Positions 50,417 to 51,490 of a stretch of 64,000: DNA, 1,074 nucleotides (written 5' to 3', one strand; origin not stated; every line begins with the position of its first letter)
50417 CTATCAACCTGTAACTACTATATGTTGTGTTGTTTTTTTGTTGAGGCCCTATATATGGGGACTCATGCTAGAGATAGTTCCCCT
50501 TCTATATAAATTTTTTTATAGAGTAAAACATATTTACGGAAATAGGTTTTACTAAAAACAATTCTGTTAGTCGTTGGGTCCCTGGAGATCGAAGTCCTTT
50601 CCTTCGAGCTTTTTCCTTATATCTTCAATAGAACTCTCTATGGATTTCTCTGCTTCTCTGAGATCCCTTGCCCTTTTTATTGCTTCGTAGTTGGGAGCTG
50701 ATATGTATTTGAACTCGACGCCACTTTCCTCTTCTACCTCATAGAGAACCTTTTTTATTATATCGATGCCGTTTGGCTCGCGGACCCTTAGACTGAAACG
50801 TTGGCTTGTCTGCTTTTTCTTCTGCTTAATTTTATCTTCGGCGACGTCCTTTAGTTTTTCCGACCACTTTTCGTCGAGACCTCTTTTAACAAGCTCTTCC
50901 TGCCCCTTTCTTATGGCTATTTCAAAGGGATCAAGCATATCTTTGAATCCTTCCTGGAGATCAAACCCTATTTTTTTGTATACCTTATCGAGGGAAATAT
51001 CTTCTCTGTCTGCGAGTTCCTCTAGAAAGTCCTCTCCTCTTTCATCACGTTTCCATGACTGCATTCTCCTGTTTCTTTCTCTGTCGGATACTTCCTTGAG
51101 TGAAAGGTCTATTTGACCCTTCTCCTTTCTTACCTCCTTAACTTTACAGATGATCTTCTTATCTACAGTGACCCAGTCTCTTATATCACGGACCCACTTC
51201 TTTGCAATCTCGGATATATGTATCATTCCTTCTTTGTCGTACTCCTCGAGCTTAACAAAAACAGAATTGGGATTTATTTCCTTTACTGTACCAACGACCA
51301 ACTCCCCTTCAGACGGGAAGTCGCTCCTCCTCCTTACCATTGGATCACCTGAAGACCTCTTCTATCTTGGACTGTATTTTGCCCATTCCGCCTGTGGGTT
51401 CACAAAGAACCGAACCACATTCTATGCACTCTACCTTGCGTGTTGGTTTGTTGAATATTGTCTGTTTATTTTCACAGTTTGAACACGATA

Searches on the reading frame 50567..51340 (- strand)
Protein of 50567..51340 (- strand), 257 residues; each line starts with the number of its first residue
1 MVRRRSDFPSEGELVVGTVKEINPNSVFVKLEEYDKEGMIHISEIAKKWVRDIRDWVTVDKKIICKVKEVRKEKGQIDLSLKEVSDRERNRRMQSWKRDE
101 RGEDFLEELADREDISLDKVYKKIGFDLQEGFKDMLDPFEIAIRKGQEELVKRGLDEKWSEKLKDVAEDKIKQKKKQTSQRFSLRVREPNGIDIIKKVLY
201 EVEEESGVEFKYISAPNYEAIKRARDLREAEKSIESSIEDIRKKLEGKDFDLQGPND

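Call 3: search_protein_families(library=ncbifam, proteins=[window:50567-51340:-])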
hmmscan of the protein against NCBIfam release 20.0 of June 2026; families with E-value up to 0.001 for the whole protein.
window:50567-51340:- (257 aa): 24 families
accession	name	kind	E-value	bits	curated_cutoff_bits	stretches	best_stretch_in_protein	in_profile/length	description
NF003064.0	PRK03987.1-4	equivalog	6.9e-60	202.6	252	1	4-248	2-250/262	translation initiation factor IF-2 subunit alpha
NF003062.0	PRK03987.1-1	equivalog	9.7e-53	179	213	1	1-251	1-258/264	translation initiation factor IF-2 subunit alpha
NF003063.0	PRK03987.1-2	equivalog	3.5e-48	164.1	430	1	5-242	2-249/262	translation initiation factor IF-2 subunit alpha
NF003065.0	PRK03987.1-5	equivalog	1.5e-44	152.3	432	1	6-247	4-250/266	translation initiation factor IF-2 subunit alpha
NF003066.0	PRK03987.1-6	equivalog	4.2e-43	147.5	503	1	1-244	1-250/275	translation initiation factor IF-2 subunit alpha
NF040579.1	S1_dom_CvfD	subfamily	1.6e-17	63.8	117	1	11-101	3-95/113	CvfD/Ygs/GSP13 family RNA-binding post-transcriptional regulator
NF005973.0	PRK08059.1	equivalog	2.1e-17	63.4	148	1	11-97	7-93/123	S1 domain-containing post-transcriptional regulator GSP13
NF000907.0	PRK00087.1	equivalog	1.6e-13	49.7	624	1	11-99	563-650/671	bifunctional 4-hydroxy-3-methylbut-2-enyl diphosphate reductase/30S ribosomal protein S1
NF006363.0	PRK08582.1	equivalog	3.1e-13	50.1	171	1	12-181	6-131/140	S1 domain-containing RNA-binding protein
NF004473.0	PRK05807.1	equivalog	5.7e-12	46.2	178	1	12-98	6-91/136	S1 domain-containing RNA-binding protein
NF005208.0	PRK06676.1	equivalog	7.4e-11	41.7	368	1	11-93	278-359/391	30S ribosomal protein S1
TIGR03591.1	polynuc_phos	equivalog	1.7e-10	40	525.05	1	9-84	616-689/689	polyribonucleotide nucleotidyltransferase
NF008805.1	PRK11824.1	equivalog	5.9e-10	38.2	471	1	9-83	610-682/683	polyribonucleotide nucleotidyltransferase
NF005573.0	PRK07252.1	equivalog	7.9e-10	38.7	183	1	12-90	4-81/120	S1 RNA-binding domain-containing protein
NF005911.0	PRK07899.1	equivalog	1.1e-09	37.5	691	1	12-91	294-372/486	30S ribosomal protein S1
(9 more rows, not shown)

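Call 4: search_protein_families(library=pfam, proteins=[window:50567-51340:-])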
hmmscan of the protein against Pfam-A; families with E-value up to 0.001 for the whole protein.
window:50567-51340:- (257 aa): 2 families
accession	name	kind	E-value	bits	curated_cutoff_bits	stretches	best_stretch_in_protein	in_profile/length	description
PF07541.17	EIF_2_alpha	-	3.1e-17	63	22.8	1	121-224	2-111/114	Eukaryotic translation initiation factor 2 alpha subunit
PF00575.29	S1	-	1.1e-13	51.8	22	1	10-82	3-74/74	S1 RNA binding domain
